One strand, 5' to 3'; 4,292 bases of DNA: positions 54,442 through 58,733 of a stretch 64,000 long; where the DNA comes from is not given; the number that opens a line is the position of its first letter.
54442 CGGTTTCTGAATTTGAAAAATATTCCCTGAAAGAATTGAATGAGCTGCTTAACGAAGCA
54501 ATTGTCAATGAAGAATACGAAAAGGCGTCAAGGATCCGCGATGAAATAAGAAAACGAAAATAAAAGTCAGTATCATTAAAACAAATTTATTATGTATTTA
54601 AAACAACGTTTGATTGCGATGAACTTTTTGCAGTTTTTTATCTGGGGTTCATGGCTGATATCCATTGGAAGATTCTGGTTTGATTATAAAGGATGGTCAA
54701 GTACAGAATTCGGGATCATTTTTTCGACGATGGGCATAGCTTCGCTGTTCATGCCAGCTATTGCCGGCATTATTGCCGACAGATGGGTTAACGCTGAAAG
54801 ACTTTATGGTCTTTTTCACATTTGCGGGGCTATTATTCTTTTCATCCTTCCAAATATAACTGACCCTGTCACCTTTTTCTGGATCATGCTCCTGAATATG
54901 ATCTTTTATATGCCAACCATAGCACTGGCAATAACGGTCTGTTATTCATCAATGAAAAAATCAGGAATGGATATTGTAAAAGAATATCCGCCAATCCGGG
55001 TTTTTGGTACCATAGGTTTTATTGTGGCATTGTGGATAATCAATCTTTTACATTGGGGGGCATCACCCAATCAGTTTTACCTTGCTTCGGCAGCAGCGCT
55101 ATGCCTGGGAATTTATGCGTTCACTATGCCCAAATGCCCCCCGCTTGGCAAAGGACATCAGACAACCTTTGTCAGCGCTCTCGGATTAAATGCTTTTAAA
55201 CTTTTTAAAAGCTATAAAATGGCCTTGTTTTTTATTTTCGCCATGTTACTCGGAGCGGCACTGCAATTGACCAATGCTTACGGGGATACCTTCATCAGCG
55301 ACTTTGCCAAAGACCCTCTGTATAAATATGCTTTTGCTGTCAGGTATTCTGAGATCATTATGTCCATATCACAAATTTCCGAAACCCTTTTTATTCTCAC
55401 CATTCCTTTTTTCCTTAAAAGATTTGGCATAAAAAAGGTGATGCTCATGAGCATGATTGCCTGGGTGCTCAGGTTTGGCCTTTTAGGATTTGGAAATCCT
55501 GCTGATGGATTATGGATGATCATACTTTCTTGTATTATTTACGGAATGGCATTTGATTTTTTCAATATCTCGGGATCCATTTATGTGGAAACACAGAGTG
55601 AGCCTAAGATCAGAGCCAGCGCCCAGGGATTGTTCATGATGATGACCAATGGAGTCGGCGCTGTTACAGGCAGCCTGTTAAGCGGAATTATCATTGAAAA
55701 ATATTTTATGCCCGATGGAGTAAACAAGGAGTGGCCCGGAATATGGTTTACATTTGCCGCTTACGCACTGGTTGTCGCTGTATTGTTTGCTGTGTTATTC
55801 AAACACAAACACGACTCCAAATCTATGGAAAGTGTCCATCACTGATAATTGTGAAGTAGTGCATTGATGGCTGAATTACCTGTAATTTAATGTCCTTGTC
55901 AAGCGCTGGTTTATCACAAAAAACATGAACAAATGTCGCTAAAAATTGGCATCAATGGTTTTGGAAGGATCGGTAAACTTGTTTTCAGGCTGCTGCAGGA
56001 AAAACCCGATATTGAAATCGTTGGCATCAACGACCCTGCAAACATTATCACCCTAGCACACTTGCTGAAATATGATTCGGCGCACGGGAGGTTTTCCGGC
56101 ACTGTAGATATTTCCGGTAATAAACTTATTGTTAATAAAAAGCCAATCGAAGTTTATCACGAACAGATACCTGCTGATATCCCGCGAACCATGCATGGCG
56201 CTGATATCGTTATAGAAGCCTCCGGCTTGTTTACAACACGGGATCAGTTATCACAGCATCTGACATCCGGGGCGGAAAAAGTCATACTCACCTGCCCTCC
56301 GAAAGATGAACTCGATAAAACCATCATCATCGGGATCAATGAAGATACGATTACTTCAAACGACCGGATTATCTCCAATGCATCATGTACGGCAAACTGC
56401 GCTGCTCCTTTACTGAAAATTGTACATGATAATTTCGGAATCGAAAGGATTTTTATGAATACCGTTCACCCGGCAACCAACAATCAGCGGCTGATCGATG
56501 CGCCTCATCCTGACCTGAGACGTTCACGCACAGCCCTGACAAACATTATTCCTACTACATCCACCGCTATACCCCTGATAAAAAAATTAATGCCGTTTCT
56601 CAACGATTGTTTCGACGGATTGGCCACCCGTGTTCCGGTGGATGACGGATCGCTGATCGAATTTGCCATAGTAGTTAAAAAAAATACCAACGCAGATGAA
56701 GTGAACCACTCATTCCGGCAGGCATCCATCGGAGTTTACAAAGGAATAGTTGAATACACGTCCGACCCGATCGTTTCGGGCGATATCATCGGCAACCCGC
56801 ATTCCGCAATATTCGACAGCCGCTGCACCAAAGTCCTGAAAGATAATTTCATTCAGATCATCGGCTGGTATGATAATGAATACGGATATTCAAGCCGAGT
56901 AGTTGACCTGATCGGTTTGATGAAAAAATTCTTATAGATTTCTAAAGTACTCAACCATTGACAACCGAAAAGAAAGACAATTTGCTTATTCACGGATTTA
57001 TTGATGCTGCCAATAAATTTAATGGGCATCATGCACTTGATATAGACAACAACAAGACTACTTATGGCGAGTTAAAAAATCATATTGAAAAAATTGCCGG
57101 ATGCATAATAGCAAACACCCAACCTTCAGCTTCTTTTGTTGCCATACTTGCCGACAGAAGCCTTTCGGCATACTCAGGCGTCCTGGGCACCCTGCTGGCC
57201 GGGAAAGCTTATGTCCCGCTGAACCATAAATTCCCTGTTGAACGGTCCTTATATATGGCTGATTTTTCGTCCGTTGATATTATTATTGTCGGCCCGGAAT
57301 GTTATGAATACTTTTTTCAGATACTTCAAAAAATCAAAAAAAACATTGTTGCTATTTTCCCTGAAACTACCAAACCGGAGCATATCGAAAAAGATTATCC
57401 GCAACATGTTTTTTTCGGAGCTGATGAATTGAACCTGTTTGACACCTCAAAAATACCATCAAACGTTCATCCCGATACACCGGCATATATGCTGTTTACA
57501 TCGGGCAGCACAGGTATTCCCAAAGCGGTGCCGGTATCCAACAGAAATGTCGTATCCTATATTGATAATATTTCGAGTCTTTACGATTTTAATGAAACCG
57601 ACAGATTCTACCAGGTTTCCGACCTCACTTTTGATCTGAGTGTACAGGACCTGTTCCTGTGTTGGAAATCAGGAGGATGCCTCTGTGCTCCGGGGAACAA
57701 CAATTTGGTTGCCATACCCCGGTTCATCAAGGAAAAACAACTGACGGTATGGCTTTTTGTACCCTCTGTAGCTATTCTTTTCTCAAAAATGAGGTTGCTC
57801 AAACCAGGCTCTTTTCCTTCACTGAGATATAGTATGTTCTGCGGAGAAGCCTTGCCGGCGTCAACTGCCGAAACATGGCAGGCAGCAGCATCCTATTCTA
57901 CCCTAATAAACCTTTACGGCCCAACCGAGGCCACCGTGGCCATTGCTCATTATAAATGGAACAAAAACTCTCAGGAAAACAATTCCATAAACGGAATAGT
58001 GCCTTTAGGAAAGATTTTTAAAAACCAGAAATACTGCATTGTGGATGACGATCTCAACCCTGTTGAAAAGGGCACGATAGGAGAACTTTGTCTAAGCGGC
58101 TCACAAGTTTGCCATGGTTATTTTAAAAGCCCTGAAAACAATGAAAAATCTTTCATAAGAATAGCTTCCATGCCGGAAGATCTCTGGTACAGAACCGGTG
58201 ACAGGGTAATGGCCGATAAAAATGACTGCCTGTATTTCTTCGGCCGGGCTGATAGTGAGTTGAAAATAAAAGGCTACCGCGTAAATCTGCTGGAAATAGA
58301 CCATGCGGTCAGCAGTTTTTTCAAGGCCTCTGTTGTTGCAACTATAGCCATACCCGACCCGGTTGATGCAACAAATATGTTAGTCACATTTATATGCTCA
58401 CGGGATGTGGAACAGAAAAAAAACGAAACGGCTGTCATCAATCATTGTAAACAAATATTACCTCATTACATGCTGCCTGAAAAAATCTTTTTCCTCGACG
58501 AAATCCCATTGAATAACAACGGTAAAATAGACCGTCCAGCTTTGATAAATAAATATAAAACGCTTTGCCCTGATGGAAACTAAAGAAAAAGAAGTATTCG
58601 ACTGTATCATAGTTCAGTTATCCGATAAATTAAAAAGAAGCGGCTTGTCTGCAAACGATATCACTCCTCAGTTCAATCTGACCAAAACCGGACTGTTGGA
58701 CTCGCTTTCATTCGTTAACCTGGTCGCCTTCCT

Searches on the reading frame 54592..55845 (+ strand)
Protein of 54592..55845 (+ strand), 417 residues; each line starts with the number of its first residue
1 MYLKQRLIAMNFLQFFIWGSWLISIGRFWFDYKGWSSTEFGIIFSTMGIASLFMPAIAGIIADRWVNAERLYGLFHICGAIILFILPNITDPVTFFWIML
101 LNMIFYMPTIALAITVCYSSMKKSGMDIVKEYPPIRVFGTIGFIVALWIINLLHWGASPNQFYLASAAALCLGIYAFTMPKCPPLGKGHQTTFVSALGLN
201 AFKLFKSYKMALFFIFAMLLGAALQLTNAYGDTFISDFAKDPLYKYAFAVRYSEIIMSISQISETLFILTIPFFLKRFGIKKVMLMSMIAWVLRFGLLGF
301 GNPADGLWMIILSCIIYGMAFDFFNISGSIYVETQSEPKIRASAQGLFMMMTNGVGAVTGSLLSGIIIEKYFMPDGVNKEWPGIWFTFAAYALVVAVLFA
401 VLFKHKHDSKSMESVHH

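Call 48: search_protein_families(library=pfam, proteins=[window:54592-55845:+], max_evalue=0.00001)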
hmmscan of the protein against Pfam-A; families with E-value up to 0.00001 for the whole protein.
window:54592-55845:+ (417 aa): 4 families
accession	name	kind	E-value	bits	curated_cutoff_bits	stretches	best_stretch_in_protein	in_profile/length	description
PF03825.22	Nuc_H_symport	-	1.5e-126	423.1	25.9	1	1-408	1-400/400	Nucleoside H+ symporter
PF12832.13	MFS_1_like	-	2.1e-24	86.7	25.2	1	28-370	24-364/373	MFS_1 like family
PF07690.21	MFS_1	-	9.4e-23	81.1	33.4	2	250-407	31-176/347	Major Facilitator Superfamily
PF01306.25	LacY_symp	-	2.4e-07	30.3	24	1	10-370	15-375/413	LacY proton/sugar symporter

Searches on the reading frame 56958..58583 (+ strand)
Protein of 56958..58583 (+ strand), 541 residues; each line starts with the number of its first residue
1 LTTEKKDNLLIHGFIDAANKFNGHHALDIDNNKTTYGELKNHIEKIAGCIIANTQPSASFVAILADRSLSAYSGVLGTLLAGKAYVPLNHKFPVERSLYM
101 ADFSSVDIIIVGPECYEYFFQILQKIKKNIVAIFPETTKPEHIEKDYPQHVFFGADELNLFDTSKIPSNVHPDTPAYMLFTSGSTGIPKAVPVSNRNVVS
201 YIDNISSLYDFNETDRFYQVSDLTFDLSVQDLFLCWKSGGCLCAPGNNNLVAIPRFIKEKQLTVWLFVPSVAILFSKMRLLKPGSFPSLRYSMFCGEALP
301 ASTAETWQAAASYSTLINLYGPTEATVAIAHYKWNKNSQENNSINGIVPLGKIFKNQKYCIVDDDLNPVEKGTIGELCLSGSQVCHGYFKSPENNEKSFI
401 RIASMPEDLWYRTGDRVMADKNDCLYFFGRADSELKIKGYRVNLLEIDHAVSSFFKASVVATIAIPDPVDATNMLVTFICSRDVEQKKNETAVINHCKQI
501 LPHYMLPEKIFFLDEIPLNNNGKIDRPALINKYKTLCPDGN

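Call 48: search_protein_families(library=pfam, proteins=[window:56958-58583:+], max_evalue=0.00001)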
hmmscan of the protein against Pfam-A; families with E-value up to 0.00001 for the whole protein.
window:56958-58583:+ (541 aa): 2 families
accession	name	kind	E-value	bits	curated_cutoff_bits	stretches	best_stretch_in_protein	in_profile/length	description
PF00501.34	AMP-binding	-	5.3e-63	213.5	29.9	1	16-389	3-384/384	AMP-binding enzyme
PF13193.12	AMP-binding_C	-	7.2e-07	30.5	24.5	1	458-523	13-76/76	AMP-binding enzyme C-terminal domain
